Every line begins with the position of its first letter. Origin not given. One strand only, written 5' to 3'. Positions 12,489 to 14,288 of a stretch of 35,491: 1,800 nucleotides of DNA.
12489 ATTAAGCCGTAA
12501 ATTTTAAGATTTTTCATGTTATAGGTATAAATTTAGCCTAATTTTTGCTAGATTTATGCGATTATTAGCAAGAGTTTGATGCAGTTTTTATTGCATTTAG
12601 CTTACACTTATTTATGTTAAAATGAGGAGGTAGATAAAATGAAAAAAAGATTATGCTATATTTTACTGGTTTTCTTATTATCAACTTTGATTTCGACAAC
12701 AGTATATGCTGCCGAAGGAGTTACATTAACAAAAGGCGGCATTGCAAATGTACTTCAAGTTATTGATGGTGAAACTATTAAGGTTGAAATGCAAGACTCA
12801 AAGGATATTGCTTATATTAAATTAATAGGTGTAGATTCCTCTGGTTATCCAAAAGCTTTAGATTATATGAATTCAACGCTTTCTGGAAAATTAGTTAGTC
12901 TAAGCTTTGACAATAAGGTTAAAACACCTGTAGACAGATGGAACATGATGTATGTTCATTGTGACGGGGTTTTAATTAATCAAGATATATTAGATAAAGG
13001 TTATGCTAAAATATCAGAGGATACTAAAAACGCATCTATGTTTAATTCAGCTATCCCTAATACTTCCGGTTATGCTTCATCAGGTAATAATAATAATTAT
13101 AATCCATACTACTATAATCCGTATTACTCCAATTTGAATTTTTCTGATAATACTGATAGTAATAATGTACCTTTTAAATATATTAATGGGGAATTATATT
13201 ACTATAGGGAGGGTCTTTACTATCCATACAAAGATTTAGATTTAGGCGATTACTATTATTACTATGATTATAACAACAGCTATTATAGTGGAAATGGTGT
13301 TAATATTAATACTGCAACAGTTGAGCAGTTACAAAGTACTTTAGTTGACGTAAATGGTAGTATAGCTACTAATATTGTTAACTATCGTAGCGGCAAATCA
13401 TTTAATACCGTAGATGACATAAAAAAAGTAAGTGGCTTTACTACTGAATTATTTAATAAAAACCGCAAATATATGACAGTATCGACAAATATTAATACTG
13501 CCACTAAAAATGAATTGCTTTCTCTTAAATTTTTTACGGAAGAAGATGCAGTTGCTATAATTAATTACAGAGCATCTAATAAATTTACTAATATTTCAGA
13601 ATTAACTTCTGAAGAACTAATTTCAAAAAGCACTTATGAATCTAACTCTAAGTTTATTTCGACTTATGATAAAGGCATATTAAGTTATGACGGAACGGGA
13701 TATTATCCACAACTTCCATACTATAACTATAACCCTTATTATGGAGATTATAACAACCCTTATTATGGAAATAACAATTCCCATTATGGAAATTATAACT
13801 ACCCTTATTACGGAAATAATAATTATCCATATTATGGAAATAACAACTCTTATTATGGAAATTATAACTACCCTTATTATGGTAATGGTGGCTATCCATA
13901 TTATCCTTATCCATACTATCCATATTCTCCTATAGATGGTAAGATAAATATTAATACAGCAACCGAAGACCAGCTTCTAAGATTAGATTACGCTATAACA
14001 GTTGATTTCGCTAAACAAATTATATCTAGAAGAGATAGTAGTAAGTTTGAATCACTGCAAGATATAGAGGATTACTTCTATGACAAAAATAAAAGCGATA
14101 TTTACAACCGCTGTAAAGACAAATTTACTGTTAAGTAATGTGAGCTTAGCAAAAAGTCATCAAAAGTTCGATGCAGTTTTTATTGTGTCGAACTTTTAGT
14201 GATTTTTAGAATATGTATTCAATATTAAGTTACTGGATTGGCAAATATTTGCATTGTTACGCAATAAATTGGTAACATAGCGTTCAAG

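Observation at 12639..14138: Secreted thermonuclease fused to three ComEA-type HhH DNA-binding modules and a Tyr/Gly/Asn-rich tandem repeat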

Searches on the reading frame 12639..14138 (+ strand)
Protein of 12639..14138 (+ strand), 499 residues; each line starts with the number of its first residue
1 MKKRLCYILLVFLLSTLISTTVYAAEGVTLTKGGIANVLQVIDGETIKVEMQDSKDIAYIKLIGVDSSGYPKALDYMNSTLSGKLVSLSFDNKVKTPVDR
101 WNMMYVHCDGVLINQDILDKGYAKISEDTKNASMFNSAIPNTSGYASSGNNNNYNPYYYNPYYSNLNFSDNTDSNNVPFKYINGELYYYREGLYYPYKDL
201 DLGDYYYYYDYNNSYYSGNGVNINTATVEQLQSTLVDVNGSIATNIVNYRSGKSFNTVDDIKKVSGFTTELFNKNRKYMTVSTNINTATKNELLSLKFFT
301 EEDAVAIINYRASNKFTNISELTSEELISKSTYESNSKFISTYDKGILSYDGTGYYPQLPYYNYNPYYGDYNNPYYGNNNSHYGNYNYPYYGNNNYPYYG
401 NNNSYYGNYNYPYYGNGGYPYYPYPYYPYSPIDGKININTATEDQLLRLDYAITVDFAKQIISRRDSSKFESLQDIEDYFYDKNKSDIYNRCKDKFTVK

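Call 3: search_protein_families(library=pfam, proteins=[window:12639-14138:+], max_evalue=1)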
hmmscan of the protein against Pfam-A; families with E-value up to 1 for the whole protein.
window:12639-14138:+ (499 aa): 3 families
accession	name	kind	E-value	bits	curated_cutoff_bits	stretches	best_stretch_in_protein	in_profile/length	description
PF12836.13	HHH_3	-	6.4e-31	106.7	27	3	218-280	3-65/65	Helix-hairpin-helix motif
PF03934.19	T2SSK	-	6.7e-17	62.1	24.2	3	436-476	1-41/63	Type II secretion system (T2SS), protein K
PF00633.29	HHH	-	0.0032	17.7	24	0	222-233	4-15/30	Helix-hairpin-helix motif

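Call 4: search_protein_families(library=ncbifam, proteins=[window:12639-14138:+], max_evalue=1)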
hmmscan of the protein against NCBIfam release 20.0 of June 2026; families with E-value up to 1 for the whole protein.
window:12639-14138:+ (499 aa): 7 families
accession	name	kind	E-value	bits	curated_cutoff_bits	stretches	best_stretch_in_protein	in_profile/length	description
TIGR00426.1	TIGR00426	subfamily_domain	1.7e-21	76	53.1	2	218-281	5-69/69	competence protein ComEA helix-hairpin-helix repeat region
TIGR01259.1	comE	subfamily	5.3e-20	71.6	152.35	3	212-281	51-120/120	comEA protein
NF037980.1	T2SS_GspK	equivalog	9.6e-15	54.9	130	3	253-331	178-262/307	type II secretion system minor pseudopilin GspK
NF047694.1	TnucaseNucIStaph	equivalog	0.00031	20.3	250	1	37-124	48-145/175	thermonuclease NucI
NF006217.0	PRK08343.1-3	equivalog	0.041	12.5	491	1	223-264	156-198/544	preprotein translocase subunit SecD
NF053819.1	EF0750_LPXTG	subfamily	0.057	13.9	47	1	1-35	1-38/105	EF2685/EF0750 family sortase-dependent surface protein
NF040942.2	hypo_ExtJ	equivalog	0.17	12.3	52.5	1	2-57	1-48/77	selenite/tellurite reduction operon protein ExtJ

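Call 8: find_homologous_proteins(query=window:12639-14138:+)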
Query window:12639-14138:+ (499 aa): 89 proteins with E <= 0.001 among 8000 candidates.
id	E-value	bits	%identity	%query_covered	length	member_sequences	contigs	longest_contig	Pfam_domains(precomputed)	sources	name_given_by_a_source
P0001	0.0e+0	1103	100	100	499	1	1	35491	PF12836.14,PF03934.20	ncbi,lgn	-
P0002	1.3e-61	228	36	65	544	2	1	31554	PF12836.14,PF03934.20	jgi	jgi:DNA uptake protein ComE-like DNA-binding protein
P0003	1.1e-51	195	33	66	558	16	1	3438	PF12836.14,PF03934.20,PF00565.24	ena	-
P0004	2.0e-50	191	33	70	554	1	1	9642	PF12836.14,PF03934.20,PF00633.30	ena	-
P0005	3.7e-50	190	33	65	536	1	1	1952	PF12836.14,PF03934.20,PF00565.24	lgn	-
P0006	5.0e-50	189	35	70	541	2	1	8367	PF12836.14,PF03934.20,PF00633.30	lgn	-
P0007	3.4e-48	183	26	99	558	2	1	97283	PF12836.14,PF03934.20,PF14579.13,PF00565.24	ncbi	-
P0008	4.5e-48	183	35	65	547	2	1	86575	PF12836.14,PF03934.20,PF00565.24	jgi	-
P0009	5.2e-48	183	35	65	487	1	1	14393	PF12836.14,PF03934.20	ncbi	-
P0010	5.2e-48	183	39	32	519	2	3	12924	PF11372.15,PF12836.14,PF03934.20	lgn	-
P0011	2.2e-47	181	31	69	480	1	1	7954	PF12836.14,PF03934.20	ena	-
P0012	1.4e-46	178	27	100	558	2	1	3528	PF12836.14,PF03934.20,PF14579.13,PF00565.24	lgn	-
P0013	2.3e-46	177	32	65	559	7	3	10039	PF12836.14,PF03934.20,PF00565.24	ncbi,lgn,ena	-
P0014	6.8e-46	176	33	65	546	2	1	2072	PF12836.14,PF03934.20,PF14579.13,PF00565.24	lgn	-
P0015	9.3e-45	172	32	70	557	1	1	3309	PF12836.14,PF03934.20,PF14579.13,PF00565.24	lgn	-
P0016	1.3e-44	172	34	62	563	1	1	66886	PF12836.14,PF03934.20,PF00565.24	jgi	-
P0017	2.2e-43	168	33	66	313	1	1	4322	PF12836.14,PF03934.20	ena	-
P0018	1.6e-41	161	34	62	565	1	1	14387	PF12836.14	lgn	-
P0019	4.0e-40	157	31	69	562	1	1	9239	PF12836.14,PF03934.20,PF00565.24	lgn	-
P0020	9.2e-40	156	31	62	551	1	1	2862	PF12836.14,PF03934.20,PF00565.24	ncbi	-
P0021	6.1e-39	153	33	69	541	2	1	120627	PF12836.14,PF03934.20,PF14579.13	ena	-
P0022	9.2e-39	152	31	66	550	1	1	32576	PF12836.14,PF03934.20,PF14579.13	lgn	-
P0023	3.3e-37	147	31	68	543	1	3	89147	PF12836.14,PF03934.20,PF14579.13,PF00565.24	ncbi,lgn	-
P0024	5.3e-37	146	29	70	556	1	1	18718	PF12836.14,PF03934.20,PF14579.13,PF00565.24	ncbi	-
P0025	5.5e-37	146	34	67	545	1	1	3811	PF04919.19,PF12836.14,PF03934.20,PF14579.13,PF00565.24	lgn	-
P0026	4.2e-36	143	36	26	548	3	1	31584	PF12836.14,PF03934.20,PF14579.13,PF00565.24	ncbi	-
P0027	5.2e-36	143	29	64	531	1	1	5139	PF12836.14,PF03934.20,PF14579.13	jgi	jgi:DNA uptake protein ComE-like DNA-binding protein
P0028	7.8e-36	143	30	68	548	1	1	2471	PF12836.14,PF03934.20,PF14579.13,PF00565.24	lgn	-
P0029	1.2e-35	142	31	69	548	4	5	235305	PF04919.19,PF12836.14,PF03934.20,PF14579.13,PF00565.24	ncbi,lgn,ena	-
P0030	2.1e-35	141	28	70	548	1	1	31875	PF12836.14,PF03934.20,PF00565.24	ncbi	-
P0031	2.5e-35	141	31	62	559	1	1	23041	PF12836.14,PF03934.20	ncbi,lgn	-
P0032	2.8e-35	141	30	68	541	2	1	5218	PF12836.14,PF03934.20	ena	-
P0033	2.9e-35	141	29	75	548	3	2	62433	PF12836.14,PF03934.20,PF14579.13,PF00565.24,PF00633.30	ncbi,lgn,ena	-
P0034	4.9e-35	140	29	68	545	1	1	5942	PF12836.14,PF03934.20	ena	-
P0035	5.0e-35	140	44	24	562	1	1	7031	PF12836.14,PF03934.20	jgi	jgi:competence ComEA-like helix-hairpin-helix protein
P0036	3.0e-34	137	28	69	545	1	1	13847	PF12836.14,PF03934.20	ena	-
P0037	5.9e-34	136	30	67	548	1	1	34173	PF12836.14,PF03934.20,PF14579.13,PF00565.24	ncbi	-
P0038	1.8e-33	135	32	29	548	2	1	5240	PF12836.14,PF03934.20,PF14579.13,PF00565.24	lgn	-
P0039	2.6e-33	134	31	69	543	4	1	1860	PF04919.19,PF12836.14,PF03934.20,PF14579.13,PF00565.24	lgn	-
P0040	4.8e-33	133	32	69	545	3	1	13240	PF12836.14,PF03934.20,PF14579.13,PF00565.24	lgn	-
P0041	2.6e-32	131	28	75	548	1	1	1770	PF12836.14,PF03934.20,PF14579.13,PF00565.24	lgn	-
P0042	3.2e-32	131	31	65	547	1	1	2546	PF12836.14,PF03934.20,PF14579.13,PF00565.24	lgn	-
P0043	4.0e-32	130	36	24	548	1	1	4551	PF12836.14,PF03934.20,PF00565.24,PF00633.30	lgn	-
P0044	1.6e-31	128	29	67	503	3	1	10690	PF12836.14,PF03934.20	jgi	-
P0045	1.9e-31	128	28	69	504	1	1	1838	PF12836.14,PF03934.20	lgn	-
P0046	5.3e-31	127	31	63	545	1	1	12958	PF12836.14,PF03934.20,PF00565.24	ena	-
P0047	1.2e-30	125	29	98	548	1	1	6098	PF12836.14,PF03934.20,PF14579.13,PF00565.24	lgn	-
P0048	1.7e-30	125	28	66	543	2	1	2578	PF12836.14,PF03934.20,PF00565.24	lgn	-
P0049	1.8e-30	125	29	71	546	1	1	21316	PF12836.14,PF03934.20,PF14579.13,PF00565.24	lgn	-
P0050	1.8e-30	125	33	66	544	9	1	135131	PF12836.14,PF03934.20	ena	-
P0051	2.1e-30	125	29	69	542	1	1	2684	PF12836.14,PF03934.20,PF00565.24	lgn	-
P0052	5.8e-30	123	32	66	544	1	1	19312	PF12836.14,PF03934.20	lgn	-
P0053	7.2e-30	123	43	25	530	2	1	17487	PF12836.14,PF03934.20,PF00565.24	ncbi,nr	ncbi:MAG: helix-hairpin-helix domain-containing protein [Defluviitaleaceae bacterium]|nr:helix-hairp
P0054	4.0e-28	117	27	63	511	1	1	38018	PF12836.14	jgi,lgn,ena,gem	-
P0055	1.0e-27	116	35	29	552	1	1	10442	PF12836.14,PF03934.20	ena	-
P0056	1.1e-27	116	27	61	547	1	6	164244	PF12836.14,PF03934.20,PF14579.13,PF00565.24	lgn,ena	-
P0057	1.1e-27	116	27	61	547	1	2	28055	PF12836.14,PF03934.20,PF14579.13,PF00565.24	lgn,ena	-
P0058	1.3e-27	115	27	61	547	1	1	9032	PF12836.14,PF03934.20,PF14579.13,PF00565.24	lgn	-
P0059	2.6e-26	111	31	66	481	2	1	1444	PF12836.14,PF03934.20,PF00565.24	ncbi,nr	ncbi:MAG: helix-hairpin-helix domain-containing protein, partial [Eubacteriales bacterium]|nr:helix-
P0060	9.5e-25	106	26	67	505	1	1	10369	PF12836.14,PF03934.20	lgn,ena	-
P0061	2.0e-22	98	22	100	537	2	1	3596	PF12836.14,PF03934.20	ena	-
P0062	2.7e-22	98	25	65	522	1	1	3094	PF12836.14,PF03934.20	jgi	-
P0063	3.7e-21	94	35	26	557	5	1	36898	PF12836.14,PF03934.20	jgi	jgi:DNA uptake protein ComE-like DNA-binding protein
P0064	2.4e-20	92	28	70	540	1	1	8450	PF12836.14,PF03934.20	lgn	-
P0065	2.8e-20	91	25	98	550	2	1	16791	PF12836.14,PF03934.20,PF00565.24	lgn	-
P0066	2.5e-18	85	25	96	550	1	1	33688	PF12836.14,PF03934.20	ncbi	-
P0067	5.2e-17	81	35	26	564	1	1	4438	PF12836.14,PF03934.20,PF00565.24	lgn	-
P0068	9.4e-13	66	33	24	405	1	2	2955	PF12826.14,PF06514.18,PF14520.13,PF21687.4,PF14716.14,PF12836.14,PF03934.20,PF20582.5,PF14579.13,PF00633.30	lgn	-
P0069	1.1e-12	66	34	24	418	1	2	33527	PF12826.14,PF22525.2,PF14520.13,PF21687.4,PF14716.14,PF12836.14,PF03934.20,PF20582.5,PF14579.13,PF00633.30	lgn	-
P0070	1.6e-12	66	27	25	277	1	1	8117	PF06514.18,PF04919.19,PF14716.14,PF03934.20,PF14579.13,PF12826.14,PF22525.2,PF14520.13,PF11798.15,PF12836.14,PF21176.4,PF00633.30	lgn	-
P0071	4.0e-12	64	34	24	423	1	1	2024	PF12826.14,PF06514.18,PF14520.13,PF21687.4,PF14716.14,PF12836.14,PF03934.20,PF20582.5,PF14579.13,PF00633.30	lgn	-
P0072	2.5e-11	62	30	23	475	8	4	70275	PF06514.18,PF04919.19,PF14716.14,PF00570.29,PF03934.20,PF20582.5,PF14579.13,PF11731.15,PF02371.23,PF12826.14,PF10531.16,PF22525.2,PF14520.13,PF11798.15,PF21687.4,PF12836.14,PF21176.4,PF00633.30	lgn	-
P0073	6.1e-9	54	33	25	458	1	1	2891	PF12836.14,PF03934.20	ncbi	-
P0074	1.2e-7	50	32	22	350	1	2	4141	PF11372.15,PF21687.4,PF12836.14,PF03934.20,PF14579.13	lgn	-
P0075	1.4e-6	46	26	29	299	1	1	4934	PF12836.14,PF03934.20,PF14579.13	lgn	-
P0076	2.7e-6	45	35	24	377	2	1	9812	PF11372.15,PF21687.4,PF12836.14,PF03934.20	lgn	-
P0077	4.7e-6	44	24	98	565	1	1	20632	PF12836.14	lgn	-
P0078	8.0e-6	44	31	28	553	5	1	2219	PF12826.14,PF14520.13,PF12836.14,PF03934.20,PF14579.13,PF00633.30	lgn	-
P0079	2.6e-5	42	35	24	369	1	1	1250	PF11372.15,PF21687.4,PF12836.14,PF03934.20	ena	-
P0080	1.1e-4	40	34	26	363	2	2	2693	PF11372.15,PF21687.4,PF12836.14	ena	-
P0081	1.8e-4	39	32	22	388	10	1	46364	PF06514.18,PF14520.13,PF21687.4,PF12836.14,PF03934.20,PF14579.13,PF00633.30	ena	-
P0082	2.9e-4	38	30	27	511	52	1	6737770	PF06514.18,PF14520.13,PF12836.14,PF03934.20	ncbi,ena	-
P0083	4.2e-4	38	31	21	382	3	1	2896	PF21687.4,PF12836.14,PF03934.20,PF14579.13,PF00633.30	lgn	-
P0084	5.2e-4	38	33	22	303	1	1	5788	PF21687.4,PF12836.14,PF03934.20,PF14579.13,PF00633.30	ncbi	-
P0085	6.8e-4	37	25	45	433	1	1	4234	PF21687.4,PF12836.14,PF03934.20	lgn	-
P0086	7.0e-4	37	32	24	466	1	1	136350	PF06514.18,PF14520.13,PF12836.14,PF03934.20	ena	-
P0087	8.0e-4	37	33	20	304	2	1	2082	PF12836.14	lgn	-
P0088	8.0e-4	37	32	24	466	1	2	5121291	PF06514.18,PF14520.13,PF12836.14,PF03934.20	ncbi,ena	-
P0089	9.3e-4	37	33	22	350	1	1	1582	PF11372.15,PF21687.4,PF12836.14,PF03934.20,PF14579.13,PF00633.30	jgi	jgi:competence ComEA-like helix-hairpin-helix protein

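Call 13: list_cluster_members(proteins=[P0001, P0007, P0029, P0033, P0023, P0009, P0030, P0053])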
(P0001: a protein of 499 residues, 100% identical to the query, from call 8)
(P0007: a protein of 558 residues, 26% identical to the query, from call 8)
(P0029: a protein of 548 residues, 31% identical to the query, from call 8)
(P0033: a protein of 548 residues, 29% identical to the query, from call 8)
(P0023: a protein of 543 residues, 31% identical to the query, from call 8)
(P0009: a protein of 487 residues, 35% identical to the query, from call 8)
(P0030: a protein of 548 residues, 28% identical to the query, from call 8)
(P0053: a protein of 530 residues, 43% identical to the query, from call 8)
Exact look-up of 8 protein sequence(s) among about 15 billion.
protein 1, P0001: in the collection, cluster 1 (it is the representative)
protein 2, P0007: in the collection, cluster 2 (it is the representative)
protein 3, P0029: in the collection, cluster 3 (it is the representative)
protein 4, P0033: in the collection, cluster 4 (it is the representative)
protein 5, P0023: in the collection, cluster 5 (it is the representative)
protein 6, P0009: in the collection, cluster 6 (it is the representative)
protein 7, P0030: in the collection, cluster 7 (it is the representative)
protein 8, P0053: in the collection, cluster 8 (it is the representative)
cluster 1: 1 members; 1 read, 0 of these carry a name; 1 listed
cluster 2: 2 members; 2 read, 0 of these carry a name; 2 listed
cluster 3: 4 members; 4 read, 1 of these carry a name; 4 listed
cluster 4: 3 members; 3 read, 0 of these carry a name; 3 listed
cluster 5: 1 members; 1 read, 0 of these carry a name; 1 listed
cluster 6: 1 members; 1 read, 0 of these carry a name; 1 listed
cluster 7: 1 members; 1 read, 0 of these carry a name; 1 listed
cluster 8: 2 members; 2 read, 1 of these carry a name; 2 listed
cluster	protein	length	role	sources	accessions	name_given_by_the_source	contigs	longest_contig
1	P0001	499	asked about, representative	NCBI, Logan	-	-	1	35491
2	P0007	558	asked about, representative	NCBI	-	-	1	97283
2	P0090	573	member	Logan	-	-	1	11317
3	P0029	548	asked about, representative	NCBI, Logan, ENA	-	-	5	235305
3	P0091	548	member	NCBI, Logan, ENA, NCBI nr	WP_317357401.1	helix-hairpin-helix domain-containing protein [uncultured Tyzzerella sp.]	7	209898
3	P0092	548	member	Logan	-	-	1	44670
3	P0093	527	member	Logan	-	-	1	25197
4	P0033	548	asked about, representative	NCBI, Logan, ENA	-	-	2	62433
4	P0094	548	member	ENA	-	-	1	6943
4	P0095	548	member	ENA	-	-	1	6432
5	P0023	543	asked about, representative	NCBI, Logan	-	-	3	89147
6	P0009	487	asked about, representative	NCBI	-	-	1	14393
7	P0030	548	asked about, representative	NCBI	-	-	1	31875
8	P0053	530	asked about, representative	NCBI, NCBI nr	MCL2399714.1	MAG: helix-hairpin-helix domain-containing protein [Defluviitaleaceae bacterium] | helix-hairpin-helix domain-containing protein [Defluviitaleaceae bacterium]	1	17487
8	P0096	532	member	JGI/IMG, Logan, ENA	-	-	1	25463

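Call 14: find_encoding_contigs(protein=P0001, flank=10000, max_places=2)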
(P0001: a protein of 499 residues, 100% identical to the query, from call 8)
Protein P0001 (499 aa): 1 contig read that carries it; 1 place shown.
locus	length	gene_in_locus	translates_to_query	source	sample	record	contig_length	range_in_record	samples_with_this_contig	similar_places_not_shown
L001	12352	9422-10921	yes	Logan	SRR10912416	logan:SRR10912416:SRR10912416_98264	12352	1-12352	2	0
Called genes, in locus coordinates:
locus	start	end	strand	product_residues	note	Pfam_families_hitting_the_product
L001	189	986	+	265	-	PF20369:DUF6664 (faint), PF04607:RelA_SpoT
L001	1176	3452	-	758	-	PF02743:dCache_1, PF00990:GGDEF, PF00563:EAL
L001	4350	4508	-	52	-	PF12669:FeoB_associated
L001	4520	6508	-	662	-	PF00009:GTP_EFTU (faint), PF01926:MMR_HSR1, PF02421:FeoB_N, PF09439:SRPRB (weak), PF17910:FeoB_Cyto, PF07670:Gate, PF07664:FeoB_C, PF07670:Gate, +1 more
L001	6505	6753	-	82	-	PF04023:FeoA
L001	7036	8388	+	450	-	PF00919:UPF0004, PF04055:Radical_SAM, PF18693:TRAM_2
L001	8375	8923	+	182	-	PF01066:CDP-OH_P_transf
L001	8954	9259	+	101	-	PF01985:CRS1_YhbY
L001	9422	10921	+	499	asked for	PF12836:HHH_3, PF03934:T2SSK (faint), PF12836:HHH_3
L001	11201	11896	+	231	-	-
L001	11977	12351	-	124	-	?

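Call 15: find_encoding_contigs(protein=P0029, flank=8000, max_places=2)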
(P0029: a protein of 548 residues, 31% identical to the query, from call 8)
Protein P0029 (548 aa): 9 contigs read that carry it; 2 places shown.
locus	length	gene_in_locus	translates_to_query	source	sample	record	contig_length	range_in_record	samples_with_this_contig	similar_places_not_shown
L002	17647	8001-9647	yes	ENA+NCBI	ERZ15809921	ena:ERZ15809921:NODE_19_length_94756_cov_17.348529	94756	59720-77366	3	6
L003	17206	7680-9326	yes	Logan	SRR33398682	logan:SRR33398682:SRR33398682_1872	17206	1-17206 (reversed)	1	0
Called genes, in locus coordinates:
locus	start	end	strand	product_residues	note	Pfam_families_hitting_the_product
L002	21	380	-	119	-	-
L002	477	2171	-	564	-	PF06480:FtsH_ext (weak), PF06068:TIP49 (faint), PF05496:RuvB_N (faint), PF20720:nSTAND3 (weak), PF00004:AAA, PF07728:AAA_5, PF17862:AAA_lid_3, PF01434:Peptidase_M41, +1 more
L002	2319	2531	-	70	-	-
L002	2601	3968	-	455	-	PF12704:MacB_PCD, PF02687:FtsX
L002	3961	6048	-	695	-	PF10633:NPCBM_assoc (faint), PF23643:TRAPPC13_C (faint)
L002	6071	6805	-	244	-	PF02463:SMC_N (faint), PF00005:ABC_tran, PF13166:AAA_13 (faint), PF13304:AAA_21 (faint)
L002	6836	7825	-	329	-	PF13623:SurA_N_2 (weak), PF13624:SurA_N_3 (faint), PF13145:Rotamase_2 (weak)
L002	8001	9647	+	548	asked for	PF00565:SNase, PF03934:T2SSK (weak), PF04919:DUF655 (faint), PF12836:HHH_3, PF14579:HHH_6 (faint), PF12836:HHH_3 (weak)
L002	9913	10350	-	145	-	PF00042:Globin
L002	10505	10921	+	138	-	PF02082:Rrf2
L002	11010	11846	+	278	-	PF00497:SBP_bac_3, PF10613:Lig_chan-Glu_bd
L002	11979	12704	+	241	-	PF00528:BPD_transp_1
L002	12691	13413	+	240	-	PF02463:SMC_N, PF00005:ABC_tran, PF13304:AAA_21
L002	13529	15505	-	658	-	PF00456:Transketolase_N, PF13292:DXP_synthase_N (faint), PF00676:E1_dh, PF02779:Transket_pyr, PF02780:Transketolase_C, PF22613:Transketolase_C_1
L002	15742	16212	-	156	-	PF02561:FliS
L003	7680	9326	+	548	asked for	PF00565:SNase, PF03934:T2SSK (weak), PF04919:DUF655 (faint), PF12836:HHH_3, PF14579:HHH_6 (faint), PF12836:HHH_3 (weak)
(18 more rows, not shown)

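Call 16: find_encoding_contigs(protein=P0007, flank=8000, max_places=2)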
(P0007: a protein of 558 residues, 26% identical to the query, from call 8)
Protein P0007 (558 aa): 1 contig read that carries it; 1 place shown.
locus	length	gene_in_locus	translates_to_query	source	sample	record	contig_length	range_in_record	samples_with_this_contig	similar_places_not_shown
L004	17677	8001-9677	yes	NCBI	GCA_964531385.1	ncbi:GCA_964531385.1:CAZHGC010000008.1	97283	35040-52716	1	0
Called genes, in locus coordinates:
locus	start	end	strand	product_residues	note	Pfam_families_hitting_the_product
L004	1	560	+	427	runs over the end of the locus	-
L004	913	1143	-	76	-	PF01084:Ribosomal_S18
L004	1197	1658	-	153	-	PF00436:SSB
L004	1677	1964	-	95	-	PF01250:Ribosomal_S6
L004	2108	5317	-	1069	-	PF08447:PAS_3, PF00990:GGDEF, PF00563:EAL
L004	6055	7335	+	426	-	PF01018:GTP1_OBG, PF00025:Arf (faint), PF01926:MMR_HSR1, PF02421:FeoB_N, PF09269:DUF1967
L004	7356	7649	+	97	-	PF01985:CRS1_YhbY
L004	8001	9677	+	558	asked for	PF00565:SNase (faint), PF03934:T2SSK (faint), PF12836:HHH_3, PF14579:HHH_6 (faint), PF12836:HHH_3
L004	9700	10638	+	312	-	PF14315:DUF4380 (faint)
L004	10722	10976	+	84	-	PF12637:TSCPD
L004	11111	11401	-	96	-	PF01371:Trp_repressor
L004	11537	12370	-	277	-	PF08282:Hydrolase_3, PF12710:HAD (faint), PF00702:Hydrolase (weak), PF05116:S6PP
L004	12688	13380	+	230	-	-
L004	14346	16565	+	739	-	PF00580:UvrD-helicase, PF01443:Viral_helicase1 (faint), PF13245:AAA_19, PF13604:AAA_30 (faint), PF13361:UvrD_C, PF13538:UvrD_C_2 (faint), PF21196:PcrA_UvrD_tudor (weak)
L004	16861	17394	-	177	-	PF03861:ANTAR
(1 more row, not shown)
